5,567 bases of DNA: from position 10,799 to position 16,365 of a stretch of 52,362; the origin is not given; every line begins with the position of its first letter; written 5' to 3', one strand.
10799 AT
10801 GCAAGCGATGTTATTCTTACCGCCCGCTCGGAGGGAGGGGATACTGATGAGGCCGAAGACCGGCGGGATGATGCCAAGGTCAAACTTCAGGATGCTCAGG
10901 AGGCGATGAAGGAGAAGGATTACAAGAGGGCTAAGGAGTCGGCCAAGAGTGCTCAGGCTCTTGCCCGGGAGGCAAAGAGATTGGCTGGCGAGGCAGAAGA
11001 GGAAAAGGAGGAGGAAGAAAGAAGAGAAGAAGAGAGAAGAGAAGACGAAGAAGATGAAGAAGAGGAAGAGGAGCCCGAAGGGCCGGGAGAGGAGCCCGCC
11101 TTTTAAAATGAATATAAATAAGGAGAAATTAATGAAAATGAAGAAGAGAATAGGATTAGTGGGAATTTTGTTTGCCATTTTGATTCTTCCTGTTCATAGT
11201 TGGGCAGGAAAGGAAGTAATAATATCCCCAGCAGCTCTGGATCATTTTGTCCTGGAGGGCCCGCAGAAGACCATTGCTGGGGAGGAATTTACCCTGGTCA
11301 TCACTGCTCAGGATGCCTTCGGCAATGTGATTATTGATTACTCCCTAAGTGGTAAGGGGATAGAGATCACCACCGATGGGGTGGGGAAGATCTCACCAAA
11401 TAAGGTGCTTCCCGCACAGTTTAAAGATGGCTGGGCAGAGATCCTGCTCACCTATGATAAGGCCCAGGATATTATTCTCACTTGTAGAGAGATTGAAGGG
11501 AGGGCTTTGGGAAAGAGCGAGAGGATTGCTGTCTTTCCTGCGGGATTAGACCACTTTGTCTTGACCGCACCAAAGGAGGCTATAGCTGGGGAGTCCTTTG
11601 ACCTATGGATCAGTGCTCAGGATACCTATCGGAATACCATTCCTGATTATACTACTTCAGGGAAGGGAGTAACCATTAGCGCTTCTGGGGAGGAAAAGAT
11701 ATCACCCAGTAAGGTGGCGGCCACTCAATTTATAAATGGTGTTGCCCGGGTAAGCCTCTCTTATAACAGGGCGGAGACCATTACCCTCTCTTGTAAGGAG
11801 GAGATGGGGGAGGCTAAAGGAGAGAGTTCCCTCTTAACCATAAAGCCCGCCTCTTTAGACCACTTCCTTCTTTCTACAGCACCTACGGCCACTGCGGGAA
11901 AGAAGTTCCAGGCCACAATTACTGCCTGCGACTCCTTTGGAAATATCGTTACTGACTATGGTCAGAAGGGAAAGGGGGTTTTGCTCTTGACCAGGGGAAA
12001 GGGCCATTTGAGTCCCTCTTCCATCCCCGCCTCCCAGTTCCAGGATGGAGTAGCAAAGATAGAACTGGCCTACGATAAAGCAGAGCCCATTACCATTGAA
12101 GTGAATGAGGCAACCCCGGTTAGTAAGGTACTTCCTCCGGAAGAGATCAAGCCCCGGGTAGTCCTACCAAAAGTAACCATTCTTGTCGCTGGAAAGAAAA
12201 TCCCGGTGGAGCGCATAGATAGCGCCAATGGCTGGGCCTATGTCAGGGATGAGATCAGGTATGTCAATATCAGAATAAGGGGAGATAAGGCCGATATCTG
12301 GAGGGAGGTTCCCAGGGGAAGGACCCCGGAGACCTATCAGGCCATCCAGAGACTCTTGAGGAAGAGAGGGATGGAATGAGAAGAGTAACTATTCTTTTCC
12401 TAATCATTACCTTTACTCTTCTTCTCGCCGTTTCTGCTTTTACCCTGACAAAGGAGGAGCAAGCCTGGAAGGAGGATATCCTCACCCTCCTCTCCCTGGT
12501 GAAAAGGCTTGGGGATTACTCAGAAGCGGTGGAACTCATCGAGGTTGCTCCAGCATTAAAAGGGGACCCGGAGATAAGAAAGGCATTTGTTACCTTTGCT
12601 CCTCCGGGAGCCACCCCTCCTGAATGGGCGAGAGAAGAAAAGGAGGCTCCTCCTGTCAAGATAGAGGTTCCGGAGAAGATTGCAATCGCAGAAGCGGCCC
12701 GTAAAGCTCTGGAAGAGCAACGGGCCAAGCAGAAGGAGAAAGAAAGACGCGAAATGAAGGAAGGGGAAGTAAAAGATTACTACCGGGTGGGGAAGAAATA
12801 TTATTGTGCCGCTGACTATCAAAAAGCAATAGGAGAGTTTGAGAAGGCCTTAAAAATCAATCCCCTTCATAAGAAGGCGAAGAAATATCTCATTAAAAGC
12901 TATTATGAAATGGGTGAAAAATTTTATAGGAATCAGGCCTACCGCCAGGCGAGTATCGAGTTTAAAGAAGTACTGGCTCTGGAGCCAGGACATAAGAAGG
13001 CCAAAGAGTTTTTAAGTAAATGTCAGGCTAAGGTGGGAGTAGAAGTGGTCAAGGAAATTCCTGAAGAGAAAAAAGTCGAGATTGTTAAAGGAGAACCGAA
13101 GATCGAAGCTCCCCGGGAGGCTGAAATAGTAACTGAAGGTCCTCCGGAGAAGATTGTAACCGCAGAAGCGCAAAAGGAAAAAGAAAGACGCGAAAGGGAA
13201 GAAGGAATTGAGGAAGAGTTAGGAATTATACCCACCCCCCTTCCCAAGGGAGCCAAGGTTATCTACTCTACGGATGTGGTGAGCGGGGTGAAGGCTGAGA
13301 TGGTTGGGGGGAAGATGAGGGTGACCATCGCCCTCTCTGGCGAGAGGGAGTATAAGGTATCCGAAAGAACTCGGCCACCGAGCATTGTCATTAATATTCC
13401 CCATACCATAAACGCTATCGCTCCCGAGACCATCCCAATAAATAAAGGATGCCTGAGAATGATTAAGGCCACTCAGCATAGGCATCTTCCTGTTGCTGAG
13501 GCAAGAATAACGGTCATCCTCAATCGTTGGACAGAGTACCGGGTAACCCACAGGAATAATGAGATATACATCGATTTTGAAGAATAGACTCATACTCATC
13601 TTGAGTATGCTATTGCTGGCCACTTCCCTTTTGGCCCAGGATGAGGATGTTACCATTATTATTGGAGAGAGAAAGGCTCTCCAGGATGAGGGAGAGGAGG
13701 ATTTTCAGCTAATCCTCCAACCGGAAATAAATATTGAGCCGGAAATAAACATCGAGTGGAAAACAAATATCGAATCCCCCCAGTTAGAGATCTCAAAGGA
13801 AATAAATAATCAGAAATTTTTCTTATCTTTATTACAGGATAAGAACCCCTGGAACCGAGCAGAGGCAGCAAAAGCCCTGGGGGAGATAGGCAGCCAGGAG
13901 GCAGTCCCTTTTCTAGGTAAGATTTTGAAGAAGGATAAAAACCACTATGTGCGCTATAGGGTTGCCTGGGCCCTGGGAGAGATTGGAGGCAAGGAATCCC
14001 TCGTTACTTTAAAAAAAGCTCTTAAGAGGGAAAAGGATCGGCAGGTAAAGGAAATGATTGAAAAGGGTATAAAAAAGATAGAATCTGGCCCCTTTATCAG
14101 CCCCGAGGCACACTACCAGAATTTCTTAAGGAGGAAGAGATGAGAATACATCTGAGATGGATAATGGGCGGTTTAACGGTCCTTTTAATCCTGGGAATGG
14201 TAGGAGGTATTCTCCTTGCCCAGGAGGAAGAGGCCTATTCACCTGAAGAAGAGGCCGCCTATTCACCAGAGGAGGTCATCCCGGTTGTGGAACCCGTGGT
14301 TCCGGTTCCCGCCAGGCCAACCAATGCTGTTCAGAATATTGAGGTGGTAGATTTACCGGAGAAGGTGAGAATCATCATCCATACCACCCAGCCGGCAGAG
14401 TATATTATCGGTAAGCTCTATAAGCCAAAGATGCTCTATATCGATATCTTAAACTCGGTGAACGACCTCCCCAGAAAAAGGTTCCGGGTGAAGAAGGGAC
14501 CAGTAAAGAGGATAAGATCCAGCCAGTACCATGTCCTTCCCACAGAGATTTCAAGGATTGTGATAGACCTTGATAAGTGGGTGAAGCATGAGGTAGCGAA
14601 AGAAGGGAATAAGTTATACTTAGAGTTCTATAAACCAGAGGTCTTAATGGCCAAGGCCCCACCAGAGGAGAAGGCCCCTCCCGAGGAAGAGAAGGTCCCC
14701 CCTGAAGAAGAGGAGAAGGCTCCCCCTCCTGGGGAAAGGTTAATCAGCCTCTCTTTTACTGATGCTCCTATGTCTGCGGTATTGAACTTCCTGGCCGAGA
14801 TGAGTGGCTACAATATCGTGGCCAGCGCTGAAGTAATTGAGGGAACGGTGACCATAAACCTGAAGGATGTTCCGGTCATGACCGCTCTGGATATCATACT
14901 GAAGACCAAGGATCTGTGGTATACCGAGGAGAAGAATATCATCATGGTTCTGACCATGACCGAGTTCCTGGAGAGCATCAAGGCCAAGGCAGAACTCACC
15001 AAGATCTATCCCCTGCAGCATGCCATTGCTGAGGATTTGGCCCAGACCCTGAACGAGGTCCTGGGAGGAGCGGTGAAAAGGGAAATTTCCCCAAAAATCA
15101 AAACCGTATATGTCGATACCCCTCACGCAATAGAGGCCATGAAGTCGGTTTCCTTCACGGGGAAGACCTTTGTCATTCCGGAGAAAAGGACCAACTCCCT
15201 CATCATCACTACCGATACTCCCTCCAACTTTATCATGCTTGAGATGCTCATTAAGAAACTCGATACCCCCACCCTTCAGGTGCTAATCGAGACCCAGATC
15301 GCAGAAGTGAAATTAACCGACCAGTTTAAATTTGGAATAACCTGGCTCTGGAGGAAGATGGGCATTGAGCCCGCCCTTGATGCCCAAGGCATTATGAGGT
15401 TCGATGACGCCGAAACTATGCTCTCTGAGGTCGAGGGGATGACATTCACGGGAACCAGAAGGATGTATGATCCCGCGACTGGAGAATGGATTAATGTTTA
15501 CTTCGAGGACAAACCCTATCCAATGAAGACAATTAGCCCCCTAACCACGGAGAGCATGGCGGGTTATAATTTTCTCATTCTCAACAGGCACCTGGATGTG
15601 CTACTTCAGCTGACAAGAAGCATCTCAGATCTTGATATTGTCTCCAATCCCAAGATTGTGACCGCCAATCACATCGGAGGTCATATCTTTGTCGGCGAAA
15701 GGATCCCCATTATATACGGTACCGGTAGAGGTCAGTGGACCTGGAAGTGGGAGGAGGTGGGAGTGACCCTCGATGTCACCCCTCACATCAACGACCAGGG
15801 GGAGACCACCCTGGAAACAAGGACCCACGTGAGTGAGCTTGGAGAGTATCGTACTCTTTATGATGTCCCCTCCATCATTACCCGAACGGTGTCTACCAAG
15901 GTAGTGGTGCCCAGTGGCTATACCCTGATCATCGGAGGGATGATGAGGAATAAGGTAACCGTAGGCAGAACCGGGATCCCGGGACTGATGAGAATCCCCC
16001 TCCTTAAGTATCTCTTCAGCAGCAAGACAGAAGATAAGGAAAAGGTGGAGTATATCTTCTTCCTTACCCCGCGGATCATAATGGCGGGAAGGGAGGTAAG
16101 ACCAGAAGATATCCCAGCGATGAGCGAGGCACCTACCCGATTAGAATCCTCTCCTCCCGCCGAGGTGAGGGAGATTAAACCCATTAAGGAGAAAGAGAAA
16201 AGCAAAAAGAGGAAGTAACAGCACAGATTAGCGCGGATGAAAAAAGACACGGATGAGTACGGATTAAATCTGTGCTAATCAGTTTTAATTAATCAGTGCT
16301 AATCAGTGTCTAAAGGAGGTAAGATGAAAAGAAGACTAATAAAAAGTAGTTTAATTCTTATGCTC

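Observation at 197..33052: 33-kb co-directional DNA-uptake supercluster: pseudopilus, PilMNOPQ, two ComEC, three ComEA and an extra nuclease/membrane layer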

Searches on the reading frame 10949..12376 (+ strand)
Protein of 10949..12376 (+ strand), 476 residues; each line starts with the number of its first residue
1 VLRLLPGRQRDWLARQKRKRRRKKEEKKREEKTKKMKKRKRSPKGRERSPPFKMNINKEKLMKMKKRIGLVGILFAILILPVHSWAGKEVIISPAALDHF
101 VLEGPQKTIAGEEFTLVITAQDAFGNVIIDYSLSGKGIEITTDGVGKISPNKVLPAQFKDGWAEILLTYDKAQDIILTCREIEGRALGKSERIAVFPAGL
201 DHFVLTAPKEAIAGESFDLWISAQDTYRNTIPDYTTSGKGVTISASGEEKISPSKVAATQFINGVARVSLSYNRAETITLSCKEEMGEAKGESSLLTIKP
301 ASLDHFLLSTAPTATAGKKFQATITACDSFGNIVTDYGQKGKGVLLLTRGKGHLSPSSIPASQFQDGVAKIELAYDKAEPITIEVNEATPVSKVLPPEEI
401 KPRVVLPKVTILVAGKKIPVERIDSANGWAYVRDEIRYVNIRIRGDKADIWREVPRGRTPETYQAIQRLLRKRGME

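Call 4: search_protein_families(library=pfam, proteins=[window:10949-12376:+], max_evalue=0.01)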
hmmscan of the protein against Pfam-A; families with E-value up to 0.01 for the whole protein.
window:10949-12376:+ (476 aa): 1 family
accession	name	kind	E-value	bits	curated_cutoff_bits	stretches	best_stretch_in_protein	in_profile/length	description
PF02369.22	Big_1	-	1.3e-06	28.8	34.9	0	217-282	19-78/93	Bacterial Ig-like domain (group 1)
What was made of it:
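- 11108..12379 (+): g13, secreted protein with three Ig-like repeats. Weak Big_1 hit (call 4).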

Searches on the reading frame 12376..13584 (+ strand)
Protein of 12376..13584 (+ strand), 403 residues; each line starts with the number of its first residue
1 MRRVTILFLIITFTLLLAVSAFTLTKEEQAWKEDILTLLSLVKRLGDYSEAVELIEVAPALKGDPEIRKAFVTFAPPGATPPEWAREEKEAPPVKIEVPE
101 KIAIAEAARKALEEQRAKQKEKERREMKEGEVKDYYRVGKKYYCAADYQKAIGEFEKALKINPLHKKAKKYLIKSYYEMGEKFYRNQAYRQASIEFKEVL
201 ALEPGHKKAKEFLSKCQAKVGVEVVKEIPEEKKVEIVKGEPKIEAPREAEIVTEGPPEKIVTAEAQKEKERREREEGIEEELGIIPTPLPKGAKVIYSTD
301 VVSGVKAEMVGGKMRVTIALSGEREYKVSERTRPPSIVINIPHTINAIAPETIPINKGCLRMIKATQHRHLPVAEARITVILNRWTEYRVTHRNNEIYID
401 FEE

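Call 4: search_protein_families(library=pfam, proteins=[window:12376-13584:+], max_evalue=0.01)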
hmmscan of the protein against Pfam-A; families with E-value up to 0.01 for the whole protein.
window:12376-13584:+ (403 aa): 7 families
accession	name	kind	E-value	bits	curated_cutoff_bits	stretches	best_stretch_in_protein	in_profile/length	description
PF07719.23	TPR_2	-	1.3e-08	34.8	27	1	134-164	3-33/34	Tetratricopeptide repeat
PF11741.13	AMIN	-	5.1e-06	27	20.5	1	311-391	8-90/101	AMIN domain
PF14559.12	TPR_19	-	7.6e-06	26.6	25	0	147-181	6-40/68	Tetratricopeptide repeat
PF00515.34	TPR_1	-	3.8e-05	23.8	27.8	0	135-163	4-32/34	Tetratricopeptide repeat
PF13428.12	TPR_14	-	0.00025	21.9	23.5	0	142-173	11-42/44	Tetratricopeptide repeat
PF13424.12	TPR_12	-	0.0035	17.9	30.1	0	142-202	13-74/77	Tetratricopeptide repeat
PF13525.12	YfiO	-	0.0035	17.6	25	1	130-211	3-80/203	Outer membrane lipoprotein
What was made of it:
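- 12376..14143 (+): g14 (TPR + AMIN) and g15 (HEAT-repeat) accessory proteins. Call 4.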

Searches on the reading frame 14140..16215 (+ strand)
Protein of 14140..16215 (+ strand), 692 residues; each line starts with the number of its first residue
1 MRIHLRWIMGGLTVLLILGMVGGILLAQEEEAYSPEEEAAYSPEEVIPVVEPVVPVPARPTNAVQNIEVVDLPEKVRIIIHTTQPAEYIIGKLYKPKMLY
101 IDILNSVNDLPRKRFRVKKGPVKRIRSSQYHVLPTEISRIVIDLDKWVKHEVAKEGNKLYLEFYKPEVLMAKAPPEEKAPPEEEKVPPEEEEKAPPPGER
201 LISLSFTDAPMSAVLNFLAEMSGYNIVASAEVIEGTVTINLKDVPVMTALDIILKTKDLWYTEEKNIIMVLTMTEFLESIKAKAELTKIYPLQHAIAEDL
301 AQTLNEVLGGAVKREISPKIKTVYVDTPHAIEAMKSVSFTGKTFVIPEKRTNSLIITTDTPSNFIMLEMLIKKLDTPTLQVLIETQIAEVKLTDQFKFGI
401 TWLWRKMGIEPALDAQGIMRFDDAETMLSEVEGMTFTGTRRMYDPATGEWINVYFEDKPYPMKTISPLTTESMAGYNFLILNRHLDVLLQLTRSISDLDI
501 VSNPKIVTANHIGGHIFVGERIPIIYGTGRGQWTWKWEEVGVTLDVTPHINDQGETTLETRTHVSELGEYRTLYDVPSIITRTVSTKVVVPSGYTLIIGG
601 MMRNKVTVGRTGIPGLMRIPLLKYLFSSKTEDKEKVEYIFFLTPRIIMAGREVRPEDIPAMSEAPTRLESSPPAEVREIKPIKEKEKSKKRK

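Call 4: search_protein_families(library=pfam, proteins=[window:14140-16215:+], max_evalue=0.01)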
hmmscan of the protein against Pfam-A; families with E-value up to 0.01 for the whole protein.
window:14140-16215:+ (692 aa): 4 families
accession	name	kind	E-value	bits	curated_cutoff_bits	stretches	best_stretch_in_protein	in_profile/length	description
PF00263.26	Secretin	-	5.5e-37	127.4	27.5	1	496-647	6-168/169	Bacterial type II and III secretion system protein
PF03958.22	Secretin_N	-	1e-13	51.7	28.2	1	287-380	1-69/69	Bacterial type II/III secretion system short domain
PF11741.13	AMIN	-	2.7e-10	40.7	20.5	1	67-160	2-98/101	AMIN domain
PF07660.19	STN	-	6.1e-07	29.6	28.4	1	224-270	1-49/52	Secretin and TonB N terminus short domain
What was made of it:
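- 14140..16218 (+): g16, PilQ-type secretin (AMIN-STN-Secretin_N-Secretin). Secretin 5.5e-37, AMIN 2.7e-10 (call 4).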
